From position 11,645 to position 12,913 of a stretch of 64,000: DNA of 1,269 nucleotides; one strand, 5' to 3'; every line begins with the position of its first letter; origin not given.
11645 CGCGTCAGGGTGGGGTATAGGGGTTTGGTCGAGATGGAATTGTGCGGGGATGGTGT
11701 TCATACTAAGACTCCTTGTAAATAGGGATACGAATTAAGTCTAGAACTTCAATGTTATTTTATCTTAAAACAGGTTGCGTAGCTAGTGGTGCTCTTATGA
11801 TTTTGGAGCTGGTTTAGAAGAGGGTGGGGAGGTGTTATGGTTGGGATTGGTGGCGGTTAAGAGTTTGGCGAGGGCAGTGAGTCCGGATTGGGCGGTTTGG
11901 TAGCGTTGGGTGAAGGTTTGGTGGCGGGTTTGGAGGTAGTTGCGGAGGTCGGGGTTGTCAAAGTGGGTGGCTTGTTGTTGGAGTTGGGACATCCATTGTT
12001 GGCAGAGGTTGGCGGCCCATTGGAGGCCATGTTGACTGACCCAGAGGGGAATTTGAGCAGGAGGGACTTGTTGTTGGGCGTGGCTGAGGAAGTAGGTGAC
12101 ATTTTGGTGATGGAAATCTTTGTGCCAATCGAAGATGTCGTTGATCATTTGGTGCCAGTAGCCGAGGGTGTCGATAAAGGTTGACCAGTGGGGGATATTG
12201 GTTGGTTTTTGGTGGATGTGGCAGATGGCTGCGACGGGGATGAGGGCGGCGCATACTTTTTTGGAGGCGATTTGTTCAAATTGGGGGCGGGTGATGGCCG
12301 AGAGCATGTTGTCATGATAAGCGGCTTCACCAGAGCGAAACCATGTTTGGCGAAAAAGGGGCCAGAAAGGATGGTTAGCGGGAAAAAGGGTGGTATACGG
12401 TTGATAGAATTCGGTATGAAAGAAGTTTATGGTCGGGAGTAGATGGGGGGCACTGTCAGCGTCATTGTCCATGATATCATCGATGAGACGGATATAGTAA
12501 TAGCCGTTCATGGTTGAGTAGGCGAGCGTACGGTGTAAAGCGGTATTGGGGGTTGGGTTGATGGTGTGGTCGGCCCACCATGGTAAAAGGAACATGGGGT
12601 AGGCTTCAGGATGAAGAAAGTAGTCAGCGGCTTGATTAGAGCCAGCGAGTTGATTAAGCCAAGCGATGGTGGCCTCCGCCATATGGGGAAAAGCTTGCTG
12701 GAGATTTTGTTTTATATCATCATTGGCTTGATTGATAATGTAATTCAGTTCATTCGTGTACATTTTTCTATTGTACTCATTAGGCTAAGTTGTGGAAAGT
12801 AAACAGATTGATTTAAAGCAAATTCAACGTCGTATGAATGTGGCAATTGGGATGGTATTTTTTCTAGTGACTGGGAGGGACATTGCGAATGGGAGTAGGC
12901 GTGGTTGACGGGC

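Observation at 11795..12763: Isoprenoid-synthase-fold protein with degenerate FARM and SARM motifs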

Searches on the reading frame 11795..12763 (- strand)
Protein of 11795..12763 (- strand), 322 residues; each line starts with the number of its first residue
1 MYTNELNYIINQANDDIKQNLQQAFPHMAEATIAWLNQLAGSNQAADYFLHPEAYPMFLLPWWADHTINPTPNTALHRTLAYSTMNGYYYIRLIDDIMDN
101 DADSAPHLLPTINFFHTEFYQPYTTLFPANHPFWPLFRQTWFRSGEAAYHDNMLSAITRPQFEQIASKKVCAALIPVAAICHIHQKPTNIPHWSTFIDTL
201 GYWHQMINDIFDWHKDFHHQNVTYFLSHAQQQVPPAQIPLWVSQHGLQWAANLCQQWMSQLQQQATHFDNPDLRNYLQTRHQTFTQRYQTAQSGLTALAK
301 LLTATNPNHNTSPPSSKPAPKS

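Call 3: search_protein_families(library=pfam, proteins=[window:11795-12763:-], max_evalue=10)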
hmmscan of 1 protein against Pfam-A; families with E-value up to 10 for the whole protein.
window:11795-12763:- (322 aa): 3 families
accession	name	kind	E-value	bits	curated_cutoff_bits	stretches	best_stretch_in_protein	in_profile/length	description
PF00494.24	SQS_PSY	-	0.017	15.2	26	1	77-140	16-80/263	Squalene/phytoene synthase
PF00348.22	polyprenyl_synt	-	0.049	13.3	27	1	161-216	137-194/251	Polyprenyl synthetase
PF24094.1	DEATH_SH3BP4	-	0.11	12.9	27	1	189-228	44-83/107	SH3BP4, DEATH domain-like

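Call 4: search_protein_families(library=ncbifam, proteins=[window:11795-12763:-], max_evalue=10)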
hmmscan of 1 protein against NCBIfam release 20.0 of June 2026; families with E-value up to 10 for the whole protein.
window:11795-12763:- (322 aa): 2 families
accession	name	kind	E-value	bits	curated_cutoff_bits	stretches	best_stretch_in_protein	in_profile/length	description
NF033156.1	ble_BLMA_gen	subfamily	0.024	14.9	140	1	196-269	23-90/121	BLMA family bleomycin binding protein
NF000489.1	ble_Sh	exception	0.086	13.2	260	1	196-248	23-72/124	phleomycin/bleomycin binding protein Ble-Sh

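Call 5: search_solved_structures(query=window:11795-12763:-, max_evalue=10, show_alignments=3)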
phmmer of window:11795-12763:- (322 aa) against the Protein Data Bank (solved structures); distinct sequences matched with E-value up to 10: 1.
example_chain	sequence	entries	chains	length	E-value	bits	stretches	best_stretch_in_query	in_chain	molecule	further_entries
4f9k_A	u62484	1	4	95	0.17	14.5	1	211-254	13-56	cAMP-dependent protein kinase type I-beta regulatory subunit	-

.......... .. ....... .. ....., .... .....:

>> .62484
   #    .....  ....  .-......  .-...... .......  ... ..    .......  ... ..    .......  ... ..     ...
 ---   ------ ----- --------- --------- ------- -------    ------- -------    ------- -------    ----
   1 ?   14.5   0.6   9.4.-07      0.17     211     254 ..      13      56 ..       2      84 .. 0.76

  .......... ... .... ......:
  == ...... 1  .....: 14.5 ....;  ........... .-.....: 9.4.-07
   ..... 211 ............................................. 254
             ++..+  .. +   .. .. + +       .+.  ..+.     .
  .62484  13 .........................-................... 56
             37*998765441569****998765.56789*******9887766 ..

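Call 6: find_homologous_proteins(query=window:11795-12763:-)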
Query window:11795-12763:- (322 aa): 64 proteins with E <= 0.001 among 503 candidates.
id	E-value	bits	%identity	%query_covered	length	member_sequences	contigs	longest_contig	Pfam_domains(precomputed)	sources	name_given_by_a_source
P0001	5.6e-223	757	100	100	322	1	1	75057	-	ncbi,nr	ncbi:MAG TPA: class 1 isoprenoid biosynthesis enzyme [Anaerolineae bacterium]|nr:class 1 isoprenoid 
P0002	2.4e-94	335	49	95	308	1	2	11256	-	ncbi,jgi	-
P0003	2.6e-94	334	47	95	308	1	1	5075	-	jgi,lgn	-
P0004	6.0e-93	330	48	93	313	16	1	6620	-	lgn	-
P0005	1.5e-91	325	48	94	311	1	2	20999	-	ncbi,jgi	-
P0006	2.4e-91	325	48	95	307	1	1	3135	-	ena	-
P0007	9.0e-91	323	47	95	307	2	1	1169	-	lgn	-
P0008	2.3e-90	321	47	95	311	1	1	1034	-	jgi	-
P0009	6.5e-90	320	48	93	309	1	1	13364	-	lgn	-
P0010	6.6e-88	313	47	94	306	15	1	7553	-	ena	-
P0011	7.0e-88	313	44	94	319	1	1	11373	-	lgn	-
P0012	1.4e-87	312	46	95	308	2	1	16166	-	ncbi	-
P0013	2.4e-87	312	47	93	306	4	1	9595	-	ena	-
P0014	5.1e-87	310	47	87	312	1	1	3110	-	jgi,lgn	-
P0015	6.3e-87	310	46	95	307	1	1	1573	-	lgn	-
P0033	1.6e-80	289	44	91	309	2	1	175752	-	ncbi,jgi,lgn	-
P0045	5.2e-78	281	42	95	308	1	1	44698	-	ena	-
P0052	4.5e-74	268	42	93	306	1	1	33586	-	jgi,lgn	jgi:hypothetical protein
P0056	5.1e-70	255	39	94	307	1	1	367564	-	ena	-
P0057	2.7e-69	252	40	96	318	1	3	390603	-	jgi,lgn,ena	-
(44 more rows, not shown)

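Call 8: search_solved_structures(query=A1, max_evalue=10, show_alignments=4)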
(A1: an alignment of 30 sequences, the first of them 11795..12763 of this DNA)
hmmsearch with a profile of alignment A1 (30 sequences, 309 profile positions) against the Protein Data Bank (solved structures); distinct sequences matched with E-value up to 10: 3.
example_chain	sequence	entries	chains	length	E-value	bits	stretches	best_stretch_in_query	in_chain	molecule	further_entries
4f62_A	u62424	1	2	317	0.26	13.7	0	153-226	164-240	Geranyltranstransferase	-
5cwh_A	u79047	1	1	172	4.7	9.6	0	251-307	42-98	Designed helical repeat protein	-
5h78_A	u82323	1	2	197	8.3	8.8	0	251-307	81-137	cAMP-dependent protein kinase type II-alpha regulatory subunit,DHR14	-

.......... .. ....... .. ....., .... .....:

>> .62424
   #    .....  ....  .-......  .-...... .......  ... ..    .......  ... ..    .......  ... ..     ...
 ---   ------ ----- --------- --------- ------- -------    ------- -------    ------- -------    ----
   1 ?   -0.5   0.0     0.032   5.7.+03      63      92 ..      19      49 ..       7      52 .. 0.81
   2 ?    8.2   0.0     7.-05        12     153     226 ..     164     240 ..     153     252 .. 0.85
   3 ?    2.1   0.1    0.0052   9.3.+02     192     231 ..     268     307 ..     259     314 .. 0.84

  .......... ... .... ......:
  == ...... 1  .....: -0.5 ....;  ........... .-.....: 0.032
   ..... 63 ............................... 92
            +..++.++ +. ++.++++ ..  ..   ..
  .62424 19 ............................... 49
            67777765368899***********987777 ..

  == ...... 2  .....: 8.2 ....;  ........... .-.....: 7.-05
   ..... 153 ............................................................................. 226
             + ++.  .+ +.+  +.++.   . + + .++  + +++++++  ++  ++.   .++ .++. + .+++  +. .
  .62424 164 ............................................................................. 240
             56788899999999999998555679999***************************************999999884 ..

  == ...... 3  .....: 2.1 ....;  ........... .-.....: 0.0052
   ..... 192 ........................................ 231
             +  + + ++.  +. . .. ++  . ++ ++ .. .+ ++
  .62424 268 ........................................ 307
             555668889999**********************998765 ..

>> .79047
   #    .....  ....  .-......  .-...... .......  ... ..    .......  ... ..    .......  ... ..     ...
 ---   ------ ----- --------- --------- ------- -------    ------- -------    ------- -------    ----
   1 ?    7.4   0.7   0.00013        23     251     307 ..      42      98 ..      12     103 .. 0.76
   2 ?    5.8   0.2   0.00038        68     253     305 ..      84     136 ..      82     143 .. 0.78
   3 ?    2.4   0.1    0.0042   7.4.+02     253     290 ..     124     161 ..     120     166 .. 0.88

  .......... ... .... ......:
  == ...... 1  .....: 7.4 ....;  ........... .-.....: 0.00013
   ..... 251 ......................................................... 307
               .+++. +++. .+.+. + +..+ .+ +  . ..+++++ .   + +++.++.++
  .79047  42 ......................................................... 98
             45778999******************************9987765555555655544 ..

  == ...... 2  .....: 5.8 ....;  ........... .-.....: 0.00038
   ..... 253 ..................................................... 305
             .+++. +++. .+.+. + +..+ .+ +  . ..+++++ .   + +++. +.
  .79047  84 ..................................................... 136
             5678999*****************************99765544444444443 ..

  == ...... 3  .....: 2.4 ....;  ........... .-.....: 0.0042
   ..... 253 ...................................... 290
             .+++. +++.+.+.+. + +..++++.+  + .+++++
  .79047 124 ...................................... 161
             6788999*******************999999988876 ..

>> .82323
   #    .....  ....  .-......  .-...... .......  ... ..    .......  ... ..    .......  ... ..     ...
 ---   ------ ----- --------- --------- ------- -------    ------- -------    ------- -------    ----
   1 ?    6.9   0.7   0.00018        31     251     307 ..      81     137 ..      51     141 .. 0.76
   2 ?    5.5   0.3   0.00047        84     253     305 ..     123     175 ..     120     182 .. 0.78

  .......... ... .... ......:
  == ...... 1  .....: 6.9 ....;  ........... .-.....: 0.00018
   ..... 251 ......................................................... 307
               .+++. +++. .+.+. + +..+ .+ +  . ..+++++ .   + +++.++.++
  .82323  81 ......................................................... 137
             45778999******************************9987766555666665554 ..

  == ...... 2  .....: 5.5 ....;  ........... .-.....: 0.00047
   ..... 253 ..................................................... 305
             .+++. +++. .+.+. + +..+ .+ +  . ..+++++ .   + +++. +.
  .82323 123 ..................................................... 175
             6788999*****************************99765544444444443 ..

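Call 10: search_protein_families(library=pfam, alignment_id=A1, max_evalue=1)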
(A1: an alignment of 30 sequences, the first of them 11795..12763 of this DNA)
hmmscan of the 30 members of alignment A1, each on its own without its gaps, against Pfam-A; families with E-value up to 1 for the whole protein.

A. member 1, window:11795-12763:- (322 aa): 3 families
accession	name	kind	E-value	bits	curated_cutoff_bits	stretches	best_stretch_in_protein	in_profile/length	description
PF00494.24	SQS_PSY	-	0.017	15.2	26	1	77-140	16-80/263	Squalene/phytoene synthase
PF00348.22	polyprenyl_synt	-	0.049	13.3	27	1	161-216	137-194/251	Polyprenyl synthetase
PF24094.1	DEATH_SH3BP4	-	0.11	12.9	27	1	189-228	44-83/107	SH3BP4, DEATH domain-like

B. families by the number of members that match (of 30 scanned): 8 families
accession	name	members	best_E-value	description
PF00348.22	polyprenyl_synt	4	0.0046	Polyprenyl synthetase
PF00494.24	SQS_PSY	2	0.0017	Squalene/phytoene synthase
PF16748.10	INSC_LBD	1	0.024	Inscuteable LGN-binding domain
PF22727.1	NCH2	1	0.096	NACHT C-terminal Helical domain 2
PF24094.1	DEATH_SH3BP4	1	0.11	SH3BP4, DEATH domain-like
PF22745.1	Nlig-Ia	1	0.13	DNA ligase-like, N-terminal NAD+-binding domain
PF05367.17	Phage_endo_I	1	0.15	Phage endonuclease I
PF22883.1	Consortin_N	1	0.23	Consortin, N-terminal domain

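Call 11: find_encoding_contigs(protein=P0033, flank=8000, max_places=2)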
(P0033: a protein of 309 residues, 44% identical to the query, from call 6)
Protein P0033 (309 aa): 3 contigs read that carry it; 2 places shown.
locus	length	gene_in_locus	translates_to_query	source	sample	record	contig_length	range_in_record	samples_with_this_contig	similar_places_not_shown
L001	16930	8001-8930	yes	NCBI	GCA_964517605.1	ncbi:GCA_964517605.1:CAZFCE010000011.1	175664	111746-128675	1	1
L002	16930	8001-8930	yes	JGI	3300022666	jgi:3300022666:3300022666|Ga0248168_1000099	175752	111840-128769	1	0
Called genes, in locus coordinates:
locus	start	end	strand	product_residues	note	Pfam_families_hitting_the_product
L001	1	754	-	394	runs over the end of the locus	-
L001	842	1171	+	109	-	PF19493:Trypco1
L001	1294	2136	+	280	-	PF00903:Glyoxalase, PF22677:Ble-like_N (faint), PF00903:Glyoxalase (weak)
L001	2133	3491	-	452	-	PF01368:DHH, PF00571:CBS (faint), PF02833:DHHA2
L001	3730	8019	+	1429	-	PF00211:Guanylate_cyc (weak), PF13191:AAA_16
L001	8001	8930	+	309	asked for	-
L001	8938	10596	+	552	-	PF00027:cNMP_binding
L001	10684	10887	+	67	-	PF14407:Frankia_peptide (weak)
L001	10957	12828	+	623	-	-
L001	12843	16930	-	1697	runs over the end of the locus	PF00089:Trypsin (weak), PF13365:Trypsin_2, PF00931:NB-ARC, PF17908:APAF1_C (weak)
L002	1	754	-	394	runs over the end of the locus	-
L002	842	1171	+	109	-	PF19493:Trypco1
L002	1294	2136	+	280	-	PF00903:Glyoxalase, PF22677:Ble-like_N (faint), PF00903:Glyoxalase (weak)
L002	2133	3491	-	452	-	PF01368:DHH, PF00571:CBS (faint), PF02833:DHHA2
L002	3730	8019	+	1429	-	PF00211:Guanylate_cyc (weak), PF13191:AAA_16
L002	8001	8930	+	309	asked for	-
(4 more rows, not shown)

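Call 12: find_encoding_contigs(protein=P0056, flank=8000, max_places=2)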
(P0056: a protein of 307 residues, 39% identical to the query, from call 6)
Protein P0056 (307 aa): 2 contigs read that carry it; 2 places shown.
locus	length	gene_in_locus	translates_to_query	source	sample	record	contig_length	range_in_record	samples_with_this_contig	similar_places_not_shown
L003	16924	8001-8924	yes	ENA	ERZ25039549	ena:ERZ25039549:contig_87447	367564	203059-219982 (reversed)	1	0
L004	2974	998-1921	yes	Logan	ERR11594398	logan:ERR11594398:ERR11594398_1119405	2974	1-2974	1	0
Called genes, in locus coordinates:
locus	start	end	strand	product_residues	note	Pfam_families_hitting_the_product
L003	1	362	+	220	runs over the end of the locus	PF19991:HMA_2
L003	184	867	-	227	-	-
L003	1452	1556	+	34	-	-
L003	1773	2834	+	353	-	PF09622:DUF2391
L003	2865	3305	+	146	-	-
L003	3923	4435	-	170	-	PF04075:F420H2_quin_red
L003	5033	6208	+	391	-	PF00501:AMP-binding (weak)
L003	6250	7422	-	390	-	PF00890:FAD_binding_2 (weak), PF01134:GIDA (weak), PF01266:DAO (weak), PF01494:FAD_binding_3, PF01946:Thi4 (weak), PF07992:Pyr_redox_2 (weak), PF12831:FAD_oxidored (weak), PF13450:NAD_binding_8 (weak), +3 more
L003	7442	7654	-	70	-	PF14407:Frankia_peptide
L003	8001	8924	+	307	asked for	-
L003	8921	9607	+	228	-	-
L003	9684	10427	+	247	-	-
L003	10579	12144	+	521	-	PF00732:GMC_oxred_N, PF05199:GMC_oxred_C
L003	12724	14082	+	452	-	PF01547:SBP_bac_1, PF13416:SBP_bac_8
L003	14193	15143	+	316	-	PF00528:BPD_transp_1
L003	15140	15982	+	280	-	PF00528:BPD_transp_1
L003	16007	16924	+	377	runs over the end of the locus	PF03747:ADP_ribosyl_GH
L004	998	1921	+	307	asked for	-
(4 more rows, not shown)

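Call 13: find_encoding_contigs(protein=P0057, flank=8000, max_places=2)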
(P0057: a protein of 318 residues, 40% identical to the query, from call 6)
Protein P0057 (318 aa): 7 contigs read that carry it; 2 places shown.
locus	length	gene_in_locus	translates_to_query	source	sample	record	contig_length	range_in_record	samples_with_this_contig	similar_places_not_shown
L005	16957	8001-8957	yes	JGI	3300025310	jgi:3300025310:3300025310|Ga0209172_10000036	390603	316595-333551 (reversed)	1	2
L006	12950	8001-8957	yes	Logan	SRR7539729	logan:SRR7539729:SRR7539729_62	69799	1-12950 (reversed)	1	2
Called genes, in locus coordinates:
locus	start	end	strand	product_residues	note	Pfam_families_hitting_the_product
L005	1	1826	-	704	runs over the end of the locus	PF04234:CopC, PF05425:CopD, PF13115:YtkA, PF00034:Cytochrom_C, PF13442:Cytochrome_CBB3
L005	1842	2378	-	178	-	-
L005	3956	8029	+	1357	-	PF00211:Guanylate_cyc, PF13191:AAA_16, PF13401:AAA_22 (faint), PF07719:TPR_2 (faint)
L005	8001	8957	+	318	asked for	-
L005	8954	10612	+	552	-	PF00027:cNMP_binding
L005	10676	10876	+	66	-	PF14407:Frankia_peptide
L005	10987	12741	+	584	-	-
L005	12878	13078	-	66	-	-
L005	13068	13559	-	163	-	PF13527:Acetyltransf_9 (faint), PF00583:Acetyltransf_1, PF13673:Acetyltransf_10, PF13508:Acetyltransf_7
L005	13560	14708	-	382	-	PF01420:Methylase_S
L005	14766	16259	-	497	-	PF12161:HsdM_N, PF02384:N6_Mtase, PF01170:UPF0020 (weak), PF20473:MmeI_Mtase (faint), PF07669:Eco57I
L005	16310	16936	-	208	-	-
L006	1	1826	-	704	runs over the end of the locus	PF04234:CopC, PF05425:CopD, PF13115:YtkA, PF00034:Cytochrom_C, PF13442:Cytochrome_CBB3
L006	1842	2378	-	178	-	-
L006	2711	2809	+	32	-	-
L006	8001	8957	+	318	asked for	-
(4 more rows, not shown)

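Call 20: find_encoding_contigs(protein=P0005, flank=8000, max_places=1)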
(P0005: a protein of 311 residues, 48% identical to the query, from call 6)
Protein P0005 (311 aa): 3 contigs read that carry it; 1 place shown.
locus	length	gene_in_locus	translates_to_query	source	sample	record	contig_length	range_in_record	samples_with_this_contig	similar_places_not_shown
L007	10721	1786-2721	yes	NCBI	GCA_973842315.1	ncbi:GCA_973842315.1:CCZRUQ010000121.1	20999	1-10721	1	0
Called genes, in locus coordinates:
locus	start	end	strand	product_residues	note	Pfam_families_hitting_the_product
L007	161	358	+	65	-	-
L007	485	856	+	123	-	PF11429:Colicin_D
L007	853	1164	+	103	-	PF09204:Colicin_immun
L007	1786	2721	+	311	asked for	-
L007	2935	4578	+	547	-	PF00027:cNMP_binding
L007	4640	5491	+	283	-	PF12784:PDDEXK_2, PF27070:HTH_Rpn_C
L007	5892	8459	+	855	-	PF04738:Lant_dehydr_N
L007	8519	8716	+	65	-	PF14407:Frankia_peptide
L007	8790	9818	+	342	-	PF01555:N6_N4_Mtase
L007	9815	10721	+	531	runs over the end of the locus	PF01555:N6_N4_Mtase, PF01170:UPF0020 (faint), PF02086:MethyltransfD12 (faint), PF03602:Cons_hypoth95 (faint), PF01555:N6_N4_Mtase (weak)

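Call 21: find_encoding_contigs(protein=P0012, flank=8000, max_places=1)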
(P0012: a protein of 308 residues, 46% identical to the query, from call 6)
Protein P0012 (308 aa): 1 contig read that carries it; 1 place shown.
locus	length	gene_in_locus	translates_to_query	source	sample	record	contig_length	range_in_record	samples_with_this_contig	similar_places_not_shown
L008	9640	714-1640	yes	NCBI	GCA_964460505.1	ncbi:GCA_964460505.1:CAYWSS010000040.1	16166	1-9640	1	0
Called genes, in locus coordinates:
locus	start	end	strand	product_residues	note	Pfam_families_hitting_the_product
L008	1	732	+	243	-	?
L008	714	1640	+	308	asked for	-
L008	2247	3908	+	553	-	PF00027:cNMP_binding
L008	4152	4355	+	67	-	PF14407:Frankia_peptide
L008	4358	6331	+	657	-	-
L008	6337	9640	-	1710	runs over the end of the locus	PF00089:Trypsin, PF13365:Trypsin_2, PF00931:NB-ARC, PF17908:APAF1_C (weak)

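Call 22: find_encoding_contigs(protein=P0045, flank=8000, max_places=1)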
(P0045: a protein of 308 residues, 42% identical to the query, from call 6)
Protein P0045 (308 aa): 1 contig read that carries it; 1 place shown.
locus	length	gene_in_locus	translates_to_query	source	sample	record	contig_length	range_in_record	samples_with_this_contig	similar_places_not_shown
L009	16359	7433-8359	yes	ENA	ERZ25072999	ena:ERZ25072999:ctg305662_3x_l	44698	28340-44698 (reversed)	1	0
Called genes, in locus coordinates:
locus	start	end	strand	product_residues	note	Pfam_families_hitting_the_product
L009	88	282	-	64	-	PF00534:Glycos_transf_1, PF13692:Glyco_trans_1_4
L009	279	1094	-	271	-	-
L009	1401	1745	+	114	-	PF03747:ADP_ribosyl_GH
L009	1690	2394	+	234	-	PF03747:ADP_ribosyl_GH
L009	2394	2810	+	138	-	PF22636:FlK, PF03061:4HBT (weak)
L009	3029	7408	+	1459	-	PF00211:Guanylate_cyc (weak), PF07719:TPR_2 (faint), PF13191:AAA_16, PF13424:TPR_12 (faint), PF13374:TPR_10 (faint), PF17874:TPR_MalT (weak)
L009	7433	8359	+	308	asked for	-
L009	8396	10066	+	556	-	PF00027:cNMP_binding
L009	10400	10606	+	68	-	PF14407:Frankia_peptide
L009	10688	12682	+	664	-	-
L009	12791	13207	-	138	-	-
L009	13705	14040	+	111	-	PF03551:PadR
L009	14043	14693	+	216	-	-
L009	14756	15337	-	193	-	-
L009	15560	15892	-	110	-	-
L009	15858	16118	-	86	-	-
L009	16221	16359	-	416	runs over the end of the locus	PF00581:Rhodanese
